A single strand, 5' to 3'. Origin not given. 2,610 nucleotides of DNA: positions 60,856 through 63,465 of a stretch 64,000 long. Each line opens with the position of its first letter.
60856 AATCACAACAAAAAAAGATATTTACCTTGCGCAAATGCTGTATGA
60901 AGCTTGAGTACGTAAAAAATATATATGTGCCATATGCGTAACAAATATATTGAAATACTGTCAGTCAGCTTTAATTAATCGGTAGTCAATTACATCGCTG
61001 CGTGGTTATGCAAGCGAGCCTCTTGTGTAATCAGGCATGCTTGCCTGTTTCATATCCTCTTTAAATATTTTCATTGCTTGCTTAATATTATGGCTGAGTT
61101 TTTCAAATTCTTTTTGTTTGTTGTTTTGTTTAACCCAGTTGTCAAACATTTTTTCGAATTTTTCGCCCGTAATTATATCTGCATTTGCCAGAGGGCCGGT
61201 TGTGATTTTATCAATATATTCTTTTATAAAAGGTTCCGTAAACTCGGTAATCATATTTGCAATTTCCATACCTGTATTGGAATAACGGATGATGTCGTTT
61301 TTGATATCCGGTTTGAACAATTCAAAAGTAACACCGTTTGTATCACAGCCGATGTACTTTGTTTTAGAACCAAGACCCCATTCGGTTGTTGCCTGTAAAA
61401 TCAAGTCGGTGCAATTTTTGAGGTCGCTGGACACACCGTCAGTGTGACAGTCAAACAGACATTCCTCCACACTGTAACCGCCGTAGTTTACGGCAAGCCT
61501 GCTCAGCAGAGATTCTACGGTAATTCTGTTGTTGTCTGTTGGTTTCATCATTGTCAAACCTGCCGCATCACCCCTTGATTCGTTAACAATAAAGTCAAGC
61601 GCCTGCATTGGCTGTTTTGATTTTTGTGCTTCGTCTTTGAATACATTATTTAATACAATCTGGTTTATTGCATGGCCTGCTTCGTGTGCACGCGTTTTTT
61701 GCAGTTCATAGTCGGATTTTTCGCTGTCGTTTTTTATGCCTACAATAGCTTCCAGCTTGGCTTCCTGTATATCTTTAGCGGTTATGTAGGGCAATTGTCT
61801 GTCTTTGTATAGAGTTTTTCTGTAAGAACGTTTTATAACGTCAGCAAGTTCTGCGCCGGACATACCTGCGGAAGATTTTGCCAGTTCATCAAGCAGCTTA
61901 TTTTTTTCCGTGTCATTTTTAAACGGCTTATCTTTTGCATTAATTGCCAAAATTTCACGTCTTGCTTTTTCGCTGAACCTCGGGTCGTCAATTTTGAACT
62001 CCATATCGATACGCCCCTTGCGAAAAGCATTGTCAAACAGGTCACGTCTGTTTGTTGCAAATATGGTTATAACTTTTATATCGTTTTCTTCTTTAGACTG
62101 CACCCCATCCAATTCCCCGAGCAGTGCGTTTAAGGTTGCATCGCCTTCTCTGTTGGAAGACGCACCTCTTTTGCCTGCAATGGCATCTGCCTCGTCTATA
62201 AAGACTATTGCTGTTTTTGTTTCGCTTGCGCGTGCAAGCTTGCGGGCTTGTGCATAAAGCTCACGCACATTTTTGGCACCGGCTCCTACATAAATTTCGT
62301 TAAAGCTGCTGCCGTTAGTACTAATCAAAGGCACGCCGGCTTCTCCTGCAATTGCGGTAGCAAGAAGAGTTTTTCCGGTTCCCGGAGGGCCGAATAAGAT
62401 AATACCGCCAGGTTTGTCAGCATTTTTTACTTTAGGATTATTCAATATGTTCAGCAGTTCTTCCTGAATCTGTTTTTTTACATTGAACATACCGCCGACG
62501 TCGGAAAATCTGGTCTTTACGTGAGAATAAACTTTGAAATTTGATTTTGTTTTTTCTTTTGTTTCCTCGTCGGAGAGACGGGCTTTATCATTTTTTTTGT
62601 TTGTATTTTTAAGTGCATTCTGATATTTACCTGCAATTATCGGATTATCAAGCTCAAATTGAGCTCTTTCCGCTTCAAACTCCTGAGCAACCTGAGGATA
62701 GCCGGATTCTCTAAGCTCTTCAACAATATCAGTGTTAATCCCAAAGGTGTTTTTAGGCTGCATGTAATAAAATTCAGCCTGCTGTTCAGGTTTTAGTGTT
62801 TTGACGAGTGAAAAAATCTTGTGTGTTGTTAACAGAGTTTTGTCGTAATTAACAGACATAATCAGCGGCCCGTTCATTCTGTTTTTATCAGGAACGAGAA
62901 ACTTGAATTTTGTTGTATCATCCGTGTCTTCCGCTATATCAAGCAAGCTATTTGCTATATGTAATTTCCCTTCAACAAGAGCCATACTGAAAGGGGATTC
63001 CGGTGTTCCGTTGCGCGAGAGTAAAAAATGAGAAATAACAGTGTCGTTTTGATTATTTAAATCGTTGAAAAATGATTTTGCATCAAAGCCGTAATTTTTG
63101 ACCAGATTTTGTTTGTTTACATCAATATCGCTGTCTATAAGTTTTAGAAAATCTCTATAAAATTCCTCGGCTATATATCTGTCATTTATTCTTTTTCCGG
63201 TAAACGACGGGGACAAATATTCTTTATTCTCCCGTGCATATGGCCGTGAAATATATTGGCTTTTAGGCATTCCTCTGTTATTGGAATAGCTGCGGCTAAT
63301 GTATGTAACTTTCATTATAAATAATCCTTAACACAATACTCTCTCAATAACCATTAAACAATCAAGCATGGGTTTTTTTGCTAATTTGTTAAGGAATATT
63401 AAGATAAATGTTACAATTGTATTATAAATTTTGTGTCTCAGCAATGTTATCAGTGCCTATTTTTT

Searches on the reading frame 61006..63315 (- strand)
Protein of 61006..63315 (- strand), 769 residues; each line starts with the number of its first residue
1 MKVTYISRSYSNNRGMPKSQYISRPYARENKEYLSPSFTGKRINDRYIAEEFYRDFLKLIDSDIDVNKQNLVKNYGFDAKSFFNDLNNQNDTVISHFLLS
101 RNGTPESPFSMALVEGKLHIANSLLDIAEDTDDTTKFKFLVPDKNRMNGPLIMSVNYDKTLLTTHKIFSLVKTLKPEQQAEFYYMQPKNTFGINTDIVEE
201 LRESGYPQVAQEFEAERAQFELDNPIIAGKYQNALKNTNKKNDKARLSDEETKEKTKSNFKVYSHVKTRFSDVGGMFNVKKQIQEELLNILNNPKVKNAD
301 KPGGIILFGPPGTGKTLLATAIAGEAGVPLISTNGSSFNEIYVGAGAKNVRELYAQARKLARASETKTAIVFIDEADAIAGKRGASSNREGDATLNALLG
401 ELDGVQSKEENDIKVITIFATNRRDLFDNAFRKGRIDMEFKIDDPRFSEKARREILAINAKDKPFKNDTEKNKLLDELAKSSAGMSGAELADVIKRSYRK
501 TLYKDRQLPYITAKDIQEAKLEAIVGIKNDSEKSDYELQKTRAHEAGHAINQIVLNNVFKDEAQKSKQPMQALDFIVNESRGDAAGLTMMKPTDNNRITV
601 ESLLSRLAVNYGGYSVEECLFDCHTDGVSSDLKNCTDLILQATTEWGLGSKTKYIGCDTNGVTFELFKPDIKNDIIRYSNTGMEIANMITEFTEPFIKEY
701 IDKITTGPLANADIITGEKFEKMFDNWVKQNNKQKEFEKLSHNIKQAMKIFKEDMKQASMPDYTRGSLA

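Call 5: search_protein_families(library=pfam, proteins=[window:61006-63315:-], max_evalue=0.01)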
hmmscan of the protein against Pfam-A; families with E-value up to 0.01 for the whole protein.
window:61006-63315:- (769 aa): 17 families
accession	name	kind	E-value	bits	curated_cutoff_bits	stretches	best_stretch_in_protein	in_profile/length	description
PF00004.35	AAA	-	8.7e-35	120.5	21.2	1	305-443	1-130/131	ATPase family associated with various cellular activities (AAA)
PF01434.24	Peptidase_M41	-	1.9e-14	54.4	29.9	1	540-663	10-122/191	Peptidase family M41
PF13401.12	AAA_22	-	1.4e-05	25.8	27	1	302-425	5-128/130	AAA domain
PF05496.18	RuvB_N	-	7.5e-05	23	27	1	280-338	12-69/159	Holliday junction DNA helicase RuvB P-loop domain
PF17862.7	AAA_lid_3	-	9.7e-05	22.3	27.2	1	475-517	4-44/45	AAA+ lid domain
PF13207.12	AAA_17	-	0.00015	22.4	27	1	308-423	1-112/136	AAA domain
PF07728.20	AAA_5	-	0.0015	18.9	22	0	305-377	2-76/139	AAA domain (dynein-related subfamily)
PF01695.23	IstB_IS21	-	0.0015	18.5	24.1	1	300-326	90-116/238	IstB-like ATP binding protein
PF13671.12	AAA_33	-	0.0018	19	27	1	305-456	2-115/143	AAA domain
PF13191.12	AAA_16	-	0.002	19.1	32.6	0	298-342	20-66/167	AAA ATPase domain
PF13173.12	AAA_14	-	0.0031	17.9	27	0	305-379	5-74/129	AAA domain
PF01745.22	IPT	-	0.0036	17.2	20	1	306-358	5-58/233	Isopentenyl transferase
PF09848.15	SLFN-g3_helicase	-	0.0036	17.1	24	0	308-399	7-111/354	Schlafen group 3, DNA/RNA helicase domain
PF07724.20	AAA_2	-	0.0037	17.8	27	0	303-412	4-109/166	AAA domain (Cdc48 subfamily)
PF13479.12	AAA_24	-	0.0042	17.4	27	0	305-379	5-76/195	AAA domain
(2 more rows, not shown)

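Call 35: search_protein_representatives(protein=window:61006-63315:-)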
Query: 769 residues. Proteins with E-value up to 0.001 (for the whole library): 59269; up to 1e-10: 27684; up to 1e-30: 4620. The best 150 are listed.
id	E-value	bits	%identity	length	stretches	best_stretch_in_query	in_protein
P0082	0.0e+00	1284.8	77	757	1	1-759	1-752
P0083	4.9e-195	666.5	52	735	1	77-755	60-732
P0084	5.9e-168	577.0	47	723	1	31-753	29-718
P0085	2.0e-147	509.1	43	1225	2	258-735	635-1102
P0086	4.5e-144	498.0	47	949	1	213-754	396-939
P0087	6.6e-139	481.0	45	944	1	242-755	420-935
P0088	3.3e-135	468.7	46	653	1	234-753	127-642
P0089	2.7e-128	445.9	46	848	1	240-749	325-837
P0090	4.1e-115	402.3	53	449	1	245-635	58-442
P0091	4.1e-115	402.3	44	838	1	258-747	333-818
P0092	6.8e-113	395.0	44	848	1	256-748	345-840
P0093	4.8e-112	392.2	41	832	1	255-748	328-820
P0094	1.7e-111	390.4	56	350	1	427-756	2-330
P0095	4.6e-108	379.0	35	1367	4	265-556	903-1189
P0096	1.8e-106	373.7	42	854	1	251-757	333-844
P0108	8.0e-88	312.1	39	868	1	195-744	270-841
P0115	1.7e-84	301.1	38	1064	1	252-752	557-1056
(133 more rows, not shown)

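Call 42: search_protein_families(library=ncbifam, proteins=[window:61006-63315:-, P0108, P0115], max_evalue=0.01)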
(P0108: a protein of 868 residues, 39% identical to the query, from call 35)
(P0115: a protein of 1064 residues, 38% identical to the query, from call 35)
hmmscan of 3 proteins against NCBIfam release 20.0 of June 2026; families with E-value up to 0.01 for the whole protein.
window:61006-63315:- (769 aa): 29 families (the best 25 are shown)
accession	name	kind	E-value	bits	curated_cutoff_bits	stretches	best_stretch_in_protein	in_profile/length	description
TIGR01241.2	FtsH_fam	equivalog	3e-79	267.4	600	1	254-699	143-564/598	ATP-dependent zinc metalloprotease FtsH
NF008004.0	PRK10733.1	equivalog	1e-48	165.8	1008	1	255-651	136-512/644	ATP-dependent zinc metalloprotease FtsH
NF003069.1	PRK03992.1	subfamily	2.2e-47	162.1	500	1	251-519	111-368/379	proteasome-activating nucleotidase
TIGR01242.2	TIGR01242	subfamily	2.3e-44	151.9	500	1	253-519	96-351/362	proteasome-activating nucleotidase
TIGR01243.1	CDC48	subfamily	8.9e-41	140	802.65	1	267-504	449-675/733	CDC48 family AAA ATPase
NF047747.1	PrtsmActNtasePan2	equivalog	8.9e-38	130.5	700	1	247-519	128-388/397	proteasome-activating nucleotidase Pan2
NF047748.1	PrtsmActNtasePan1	equivalog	8.3e-37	127.2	750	1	249-541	127-403/405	proteasome-activating nucleotidase Pan1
NF041006.2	cell_div_CdvC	equivalog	3.3e-36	125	650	1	230-502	63-323/370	cell division protein CdvC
TIGR03689.1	pup_AAA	equivalog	2.9e-25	89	504.75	1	268-467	179-386/512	proteasome ATPase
NF042959.1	IteA_antiphage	equivalog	3.6e-25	88.9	510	1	278-520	99-321/367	anti-phage ATPase IteA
NF003229.0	PRK04195.1-5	equivalog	1.6e-10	40.3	280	1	282-382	24-118/413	replication factor C large subunit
NF003745.1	PRK05342.1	equivalog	5.9e-10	38.6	359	1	303-404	110-214/418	ATP-dependent Clp protease ATP-binding subunit ClpX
TIGR00382.1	clpX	equivalog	2.2e-09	36.8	370.75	1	302-387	117-202/414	ATP-dependent protease ATP-binding subunit ClpX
NF009881.0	PRK13341.1-2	equivalog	1.6e-07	29.6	651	1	298-376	48-118/736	AAA family ATPase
NF009883.0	PRK13341.1-4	equivalog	6.6e-07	27.6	668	1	298-377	51-122/729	AAA family ATPase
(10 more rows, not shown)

P0108 (868 aa): 21 families
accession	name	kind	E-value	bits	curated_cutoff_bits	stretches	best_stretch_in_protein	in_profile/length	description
TIGR01241.2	FtsH_fam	equivalog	4.3e-116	389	600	1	334-779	142-561/598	ATP-dependent zinc metalloprotease FtsH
NF003069.1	PRK03992.1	subfamily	1.1e-77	261.8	500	1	339-613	115-374/379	proteasome-activating nucleotidase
NF008004.0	PRK10733.1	equivalog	2e-77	260.6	1008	1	347-735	144-510/644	ATP-dependent zinc metalloprotease FtsH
TIGR01242.2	TIGR01242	subfamily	1.7e-72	244.4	500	1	342-611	101-355/362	proteasome-activating nucleotidase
NF047747.1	PrtsmActNtasePan2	equivalog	6.7e-62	210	700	1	338-611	134-392/397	proteasome-activating nucleotidase Pan2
TIGR01243.1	CDC48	subfamily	3e-61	207.7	802.65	1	331-595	429-677/733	CDC48 family AAA ATPase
NF047748.1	PrtsmActNtasePan1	equivalog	2e-60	204.9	750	1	345-614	138-392/405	proteasome-activating nucleotidase Pan1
TIGR03689.1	pup_AAA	equivalog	1.6e-39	136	504.75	1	339-555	166-385/512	proteasome ATPase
NF041006.2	cell_div_CdvC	equivalog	5e-38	131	650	1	340-593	88-325/370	cell division protein CdvC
NF042959.1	IteA_antiphage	equivalog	1.6e-25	90.1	510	1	360-597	97-311/367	anti-phage ATPase IteA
NF003229.0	PRK04195.1-5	equivalog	9e-10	37.8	280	1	354-473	16-122/413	replication factor C large subunit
NF003745.1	PRK05342.1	equivalog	1.4e-07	30.7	359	1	391-474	111-194/418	ATP-dependent Clp protease ATP-binding subunit ClpX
TIGR00382.1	clpX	equivalog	1.9e-06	27.2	370.75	1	391-471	119-199/414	ATP-dependent protease ATP-binding subunit ClpX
NF003230.0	PRK04195.1-6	equivalog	1.3e-05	24.1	441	1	355-471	14-114/494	replication factor C large subunit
TIGR00390.1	hslU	equivalog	4.4e-05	22.6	362.45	0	388-444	46-104/441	ATP-dependent protease ATPase subunit HslU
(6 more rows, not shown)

P0115 (1064 aa): 22 families
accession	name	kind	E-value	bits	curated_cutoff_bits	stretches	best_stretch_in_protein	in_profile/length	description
TIGR01241.2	FtsH_fam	equivalog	2.6e-114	383.2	600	1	571-993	157-558/598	ATP-dependent zinc metalloprotease FtsH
NF008004.0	PRK10733.1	equivalog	6.9e-80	268.8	1008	1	575-955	151-512/644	ATP-dependent zinc metalloprotease FtsH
NF003069.1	PRK03992.1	subfamily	1.1e-74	251.8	500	1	564-827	119-369/379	proteasome-activating nucleotidase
TIGR01242.2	TIGR01242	subfamily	5.3e-70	236.2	500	1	565-831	103-355/362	proteasome-activating nucleotidase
NF047747.1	PrtsmActNtasePan2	equivalog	2.6e-59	201.5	700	1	565-827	140-389/397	proteasome-activating nucleotidase Pan2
NF047748.1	PrtsmActNtasePan1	equivalog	4.5e-58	197.2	750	1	566-827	138-386/405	proteasome-activating nucleotidase Pan1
TIGR01243.1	CDC48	subfamily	2.7e-55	188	802.65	1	572-834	449-691/733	CDC48 family AAA ATPase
NF041006.2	cell_div_CdvC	equivalog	1.4e-35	122.9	650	1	567-812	94-324/370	cell division protein CdvC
TIGR03689.1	pup_AAA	equivalog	8e-33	113.9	504.75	1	573-771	179-378/512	proteasome ATPase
NF042959.1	IteA_antiphage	equivalog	2.6e-31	109.1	510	1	584-832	100-329/367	anti-phage ATPase IteA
NF003229.0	PRK04195.1-5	equivalog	9.2e-08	31.2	280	1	576-691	17-118/413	replication factor C large subunit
TIGR02639.1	ClpA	equivalog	8e-07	27.7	993.15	1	436-651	322-527/734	ATP-dependent Clp protease ATP-binding subunit ClpA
NF003745.1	PRK05342.1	equivalog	3.3e-06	26.2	359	1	614-698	112-196/418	ATP-dependent Clp protease ATP-binding subunit ClpX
TIGR00390.1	hslU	equivalog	3.3e-05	23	362.45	1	609-673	45-111/441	ATP-dependent protease ATPase subunit HslU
NF005992.0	PRK08116.1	subfamily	0.0001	21.6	189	1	601-634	105-137/269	hypothetical protein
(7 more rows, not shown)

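Call 47: find_homologous_proteins(query=window:61006-63315:-, max_evalue=1e-60)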
Query window:61006-63315:- (769 aa): 113 proteins with E <= 1e-60 among 8000 candidates.
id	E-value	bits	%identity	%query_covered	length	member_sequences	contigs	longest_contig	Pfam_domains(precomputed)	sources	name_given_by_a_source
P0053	0.0e+0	1702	99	100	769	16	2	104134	PF00004.36,PF13401.13,PF01434.25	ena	-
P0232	0.0e+0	1500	87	99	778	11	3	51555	PF00004.36,PF13401.13,PF01434.25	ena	-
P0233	0.0e+0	1459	86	99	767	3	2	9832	PF00004.36,PF01434.25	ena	-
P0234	0.0e+0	1397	82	98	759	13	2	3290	PF00004.36,PF13401.13,PF01434.25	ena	-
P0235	0.0e+0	1379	81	99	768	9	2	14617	PF00004.36,PF13401.13,PF01434.25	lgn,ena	-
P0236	0.0e+0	1316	77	99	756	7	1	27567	PF00004.36,PF05496.19,PF17862.8,PF01434.25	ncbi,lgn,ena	-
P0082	0.0e+0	1285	77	99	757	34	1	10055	PF00004.36,PF13401.13,PF05496.19,PF01434.25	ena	-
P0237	0.0e+0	1284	78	98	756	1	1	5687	PF00004.36,PF13401.13,PF01434.25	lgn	-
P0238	0.0e+0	1282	77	98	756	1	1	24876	PF00004.36,PF13401.13,PF01434.25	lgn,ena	-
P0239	0.0e+0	1282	78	98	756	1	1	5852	PF00004.36,PF13401.13,PF01434.25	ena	-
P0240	0.0e+0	1281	77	98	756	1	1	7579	PF00004.36,PF13401.13,PF01434.25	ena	-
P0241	0.0e+0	1279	77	98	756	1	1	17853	PF00004.36,PF13401.13,PF01434.25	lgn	-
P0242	0.0e+0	1279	77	98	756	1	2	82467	PF00004.36,PF13401.13,PF01434.25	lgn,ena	-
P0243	0.0e+0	1278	77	98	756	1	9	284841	PF00004.36,PF13401.13,PF01434.25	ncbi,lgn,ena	-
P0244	0.0e+0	1277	77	98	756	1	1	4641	PF00004.36,PF13401.13,PF01434.25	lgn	-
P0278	2.1e-194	666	60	68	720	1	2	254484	PF00004.36,PF17862.8,PF01434.25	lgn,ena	-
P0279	2.8e-194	666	57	72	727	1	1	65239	PF00004.36,PF17862.8,PF01434.25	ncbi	-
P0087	2.1e-138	481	45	67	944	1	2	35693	PF00004.36,PF01434.25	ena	-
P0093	1.5e-111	392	40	66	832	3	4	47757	PF00004.36,PF01434.25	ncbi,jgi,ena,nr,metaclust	ncbi:MAG: hypothetical protein A2287_06635 [Candidatus Melainabacteria bacterium RIFOXYA12_FULL_32_1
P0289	8.4e-85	304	38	65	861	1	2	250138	PF00004.36,PF17862.8,PF01434.25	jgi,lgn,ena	-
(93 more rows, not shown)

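Call 48: find_encoding_contigs(protein=P0289, flank=10000, max_places=3)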
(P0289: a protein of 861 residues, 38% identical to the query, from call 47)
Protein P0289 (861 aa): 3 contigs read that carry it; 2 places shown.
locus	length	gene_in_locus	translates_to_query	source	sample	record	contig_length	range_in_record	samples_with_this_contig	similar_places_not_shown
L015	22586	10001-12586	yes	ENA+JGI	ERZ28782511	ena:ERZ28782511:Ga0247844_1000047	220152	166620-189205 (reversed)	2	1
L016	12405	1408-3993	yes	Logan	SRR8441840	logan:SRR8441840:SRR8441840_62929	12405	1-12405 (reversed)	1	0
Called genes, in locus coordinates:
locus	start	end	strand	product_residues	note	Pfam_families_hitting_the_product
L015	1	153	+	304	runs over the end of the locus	PF00696:AA_kinase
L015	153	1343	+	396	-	PF00202:Aminotran_3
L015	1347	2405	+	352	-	PF00988:CPSase_sm_chain, PF00117:GATase, PF07722:Peptidase_C26 (weak)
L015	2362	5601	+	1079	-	PF25596:CPSase_L_D1, PF02786:CPSase_L_D2, PF02787:CPSase_L_D3, PF25596:CPSase_L_D1, PF02222:ATP-grasp, PF02655:ATP-grasp_3, PF02786:CPSase_L_D2, PF07478:Dala_Dala_lig_C, +6 more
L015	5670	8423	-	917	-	PF05860:TPS (weak)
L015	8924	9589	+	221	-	-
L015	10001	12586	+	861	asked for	PF00004:AAA, PF17862:AAA_lid_3 (faint), PF01434:Peptidase_M41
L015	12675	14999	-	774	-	PF01493:GXGXG, PF14691:Fer4_20, PF01262:AlaDh_PNT_C (faint), PF01266:DAO (weak), PF07992:Pyr_redox_2, PF13450:NAD_binding_8, PF13738:Pyr_redox_3 (weak), PF12838:Fer4_7 (weak), +1 more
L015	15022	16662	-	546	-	PF00037:Fer4 (weak), PF12797:Fer4_2 (faint), PF12837:Fer4_6 (weak), PF13187:Fer4_9 (faint), PF13237:Fer4_10 (faint), PF12838:Fer4_7 (weak), PF13484:Fer4_16, PF01645:Glu_synthase, +2 more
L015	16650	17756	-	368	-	-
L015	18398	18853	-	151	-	PF00072:Response_reg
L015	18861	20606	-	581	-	PF01590:GAF (faint), PF02518:HATPase_c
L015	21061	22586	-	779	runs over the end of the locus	PF13567:DUF4131, PF03772:Competence, PF00753:Lactamase_B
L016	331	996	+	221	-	-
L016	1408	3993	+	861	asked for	PF00004:AAA, PF17862:AAA_lid_3 (faint), PF01434:Peptidase_M41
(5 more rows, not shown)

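Call 49: find_encoding_contigs(protein=P0093, flank=10000, max_places=4)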
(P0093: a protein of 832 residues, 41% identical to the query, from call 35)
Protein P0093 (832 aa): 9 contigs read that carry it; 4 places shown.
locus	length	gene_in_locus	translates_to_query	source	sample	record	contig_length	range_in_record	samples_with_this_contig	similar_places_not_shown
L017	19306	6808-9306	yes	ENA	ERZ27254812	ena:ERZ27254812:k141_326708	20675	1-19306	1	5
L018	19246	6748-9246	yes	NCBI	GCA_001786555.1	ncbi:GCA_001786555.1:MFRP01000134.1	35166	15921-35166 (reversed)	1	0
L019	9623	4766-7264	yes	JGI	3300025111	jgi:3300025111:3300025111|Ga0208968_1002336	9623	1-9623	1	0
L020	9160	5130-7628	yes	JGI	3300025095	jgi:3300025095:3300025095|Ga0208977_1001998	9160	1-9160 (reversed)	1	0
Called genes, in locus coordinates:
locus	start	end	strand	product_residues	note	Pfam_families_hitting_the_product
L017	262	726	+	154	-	PF01625:PMSR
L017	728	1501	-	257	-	PF01261:AP_endonuc_2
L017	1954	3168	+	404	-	PF00089:Trypsin, PF13365:Trypsin_2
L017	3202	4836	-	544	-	PF00535:Glycos_transf_2, PF13641:Glyco_tranf_2_3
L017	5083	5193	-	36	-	-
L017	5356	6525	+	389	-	PF00162:PGK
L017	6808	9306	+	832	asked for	PF00004:AAA, PF01434:Peptidase_M41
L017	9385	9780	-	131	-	PF02472:ExbD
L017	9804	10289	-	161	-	PF02472:ExbD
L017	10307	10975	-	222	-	PF01618:MotA_ExbB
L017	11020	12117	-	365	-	PF13103:TonB_2, PF03544:TonB_C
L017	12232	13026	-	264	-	-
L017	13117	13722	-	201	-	-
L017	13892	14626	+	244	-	PF24575:TPR_Slam (weak), PF14559:TPR_19, PF13650:Asp_protease_2, PF13975:gag-asp_proteas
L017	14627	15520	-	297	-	PF00582:Usp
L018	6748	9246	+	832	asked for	PF00004:AAA, PF01434:Peptidase_M41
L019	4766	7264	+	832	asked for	PF00004:AAA, PF01434:Peptidase_M41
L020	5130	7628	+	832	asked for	PF00004:AAA, PF01434:Peptidase_M41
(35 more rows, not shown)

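Call 54: find_encoding_contigs(protein=P0278, flank=10000, max_places=2)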
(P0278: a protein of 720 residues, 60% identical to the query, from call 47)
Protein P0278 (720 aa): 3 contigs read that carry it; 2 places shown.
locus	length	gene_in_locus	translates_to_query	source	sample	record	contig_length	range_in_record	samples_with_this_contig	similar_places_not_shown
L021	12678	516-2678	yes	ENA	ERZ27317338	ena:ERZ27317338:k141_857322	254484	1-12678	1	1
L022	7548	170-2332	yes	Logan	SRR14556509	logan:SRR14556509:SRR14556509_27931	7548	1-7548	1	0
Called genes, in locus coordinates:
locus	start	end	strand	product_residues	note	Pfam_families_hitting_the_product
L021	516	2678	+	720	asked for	PF00004:AAA, PF17862:AAA_lid_3 (weak), PF01434:Peptidase_M41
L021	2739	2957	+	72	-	-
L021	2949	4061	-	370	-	PF00072:Response_reg, PF08668:HDOD (weak), PF13487:HD_5, PF01966:HD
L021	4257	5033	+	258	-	PF00121:TIM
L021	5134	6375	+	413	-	PF00512:HisKA, PF02518:HATPase_c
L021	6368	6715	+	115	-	PF00072:Response_reg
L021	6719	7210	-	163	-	-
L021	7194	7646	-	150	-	PF01220:DHquinase_II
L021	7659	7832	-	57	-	-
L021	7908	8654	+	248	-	-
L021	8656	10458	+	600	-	PF00664:ABC_membrane, PF13304:AAA_21 (faint), PF03193:RsgA_GTPase (faint), PF02463:SMC_N (faint), PF00005:ABC_tran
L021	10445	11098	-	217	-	PF13490:zf-HC2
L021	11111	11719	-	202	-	PF04542:Sigma70_r2, PF07638:Sigma70_ECF (faint), PF08281:Sigma70_r4_2, PF04545:Sigma70_r4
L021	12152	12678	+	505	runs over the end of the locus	PF01235:Na_Ala_symp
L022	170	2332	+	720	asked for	PF00004:AAA, PF17862:AAA_lid_3 (weak), PF01434:Peptidase_M41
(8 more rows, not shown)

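Call 55: find_encoding_contigs(protein=P0087, flank=10000, max_places=2)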
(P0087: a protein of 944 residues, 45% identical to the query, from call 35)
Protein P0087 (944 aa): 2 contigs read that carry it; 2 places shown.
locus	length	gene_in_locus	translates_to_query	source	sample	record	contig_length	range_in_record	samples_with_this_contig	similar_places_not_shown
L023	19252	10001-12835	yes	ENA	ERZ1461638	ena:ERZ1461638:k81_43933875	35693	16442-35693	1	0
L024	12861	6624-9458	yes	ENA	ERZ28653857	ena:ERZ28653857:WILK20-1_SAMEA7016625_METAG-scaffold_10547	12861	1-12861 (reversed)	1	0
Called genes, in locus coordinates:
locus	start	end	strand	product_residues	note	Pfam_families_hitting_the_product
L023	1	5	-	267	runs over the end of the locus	PF00106:adh_short, PF13561:adh_short_C2, PF23441:SDR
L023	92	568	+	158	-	PF00023:Ank (faint), PF12796:Ank_2, PF13606:Ank_3 (faint), PF13637:Ank_4 (faint)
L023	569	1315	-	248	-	PF22435:MRM3-like_sub_bind, PF00588:SpoU_methylase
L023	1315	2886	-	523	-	PF01321:Creatinase_N, PF16189:Creatinase_N_2, PF00557:Peptidase_M24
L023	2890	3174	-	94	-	PF13145:Rotamase_2, PF13616:Rotamase_3, PF00639:Rotamase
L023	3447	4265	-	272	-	PF07963:N_methyl (faint), PF20318:DUF6613 (faint)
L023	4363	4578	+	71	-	PF13560:HTH_31 (faint), PF01381:HTH_3, PF13443:HTH_26 (weak)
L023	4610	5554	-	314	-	PF00535:Glycos_transf_2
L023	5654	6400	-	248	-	PF00072:Response_reg, PF00486:Trans_reg_C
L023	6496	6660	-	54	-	-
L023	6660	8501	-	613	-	PF00702:Hydrolase (faint), PF13522:GATase_6, PF13537:GATase_7, PF01380:SIS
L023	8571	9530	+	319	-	PF00586:AIRS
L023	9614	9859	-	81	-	PF01402:RHH_1, PF07878:RHH_5 (weak)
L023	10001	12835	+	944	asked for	PF00004:AAA, PF01434:Peptidase_M41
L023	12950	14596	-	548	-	PF00118:Cpn60_TCP1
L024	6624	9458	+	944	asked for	PF00004:AAA, PF01434:Peptidase_M41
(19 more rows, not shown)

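Call 56: find_encoding_contigs(protein=P0279, flank=10000, max_places=2)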
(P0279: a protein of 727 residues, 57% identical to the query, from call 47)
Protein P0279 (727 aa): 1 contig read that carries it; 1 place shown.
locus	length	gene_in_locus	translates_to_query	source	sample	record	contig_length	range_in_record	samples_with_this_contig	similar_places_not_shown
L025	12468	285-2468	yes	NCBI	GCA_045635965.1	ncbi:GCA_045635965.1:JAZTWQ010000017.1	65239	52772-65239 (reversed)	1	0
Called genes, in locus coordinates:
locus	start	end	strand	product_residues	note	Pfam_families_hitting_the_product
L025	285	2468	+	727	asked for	PF00004:AAA, PF17862:AAA_lid_3 (faint), PF01434:Peptidase_M41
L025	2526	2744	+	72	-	-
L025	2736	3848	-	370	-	PF00072:Response_reg, PF08668:HDOD (weak), PF13487:HD_5, PF01966:HD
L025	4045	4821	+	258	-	PF00121:TIM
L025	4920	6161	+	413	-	PF00512:HisKA, PF02518:HATPase_c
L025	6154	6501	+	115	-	PF00072:Response_reg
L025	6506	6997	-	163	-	-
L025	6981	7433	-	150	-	PF01220:DHquinase_II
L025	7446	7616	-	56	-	-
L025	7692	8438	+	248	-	-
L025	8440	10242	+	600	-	PF02463:SMC_N (faint), PF00005:ABC_tran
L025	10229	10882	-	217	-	PF13490:zf-HC2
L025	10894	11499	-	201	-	PF07638:Sigma70_ECF (weak), PF04542:Sigma70_r2, PF08281:Sigma70_r4_2, PF04545:Sigma70_r4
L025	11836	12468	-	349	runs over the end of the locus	PF13102:Phage_int_SAM_5, PF00589:Phage_integrase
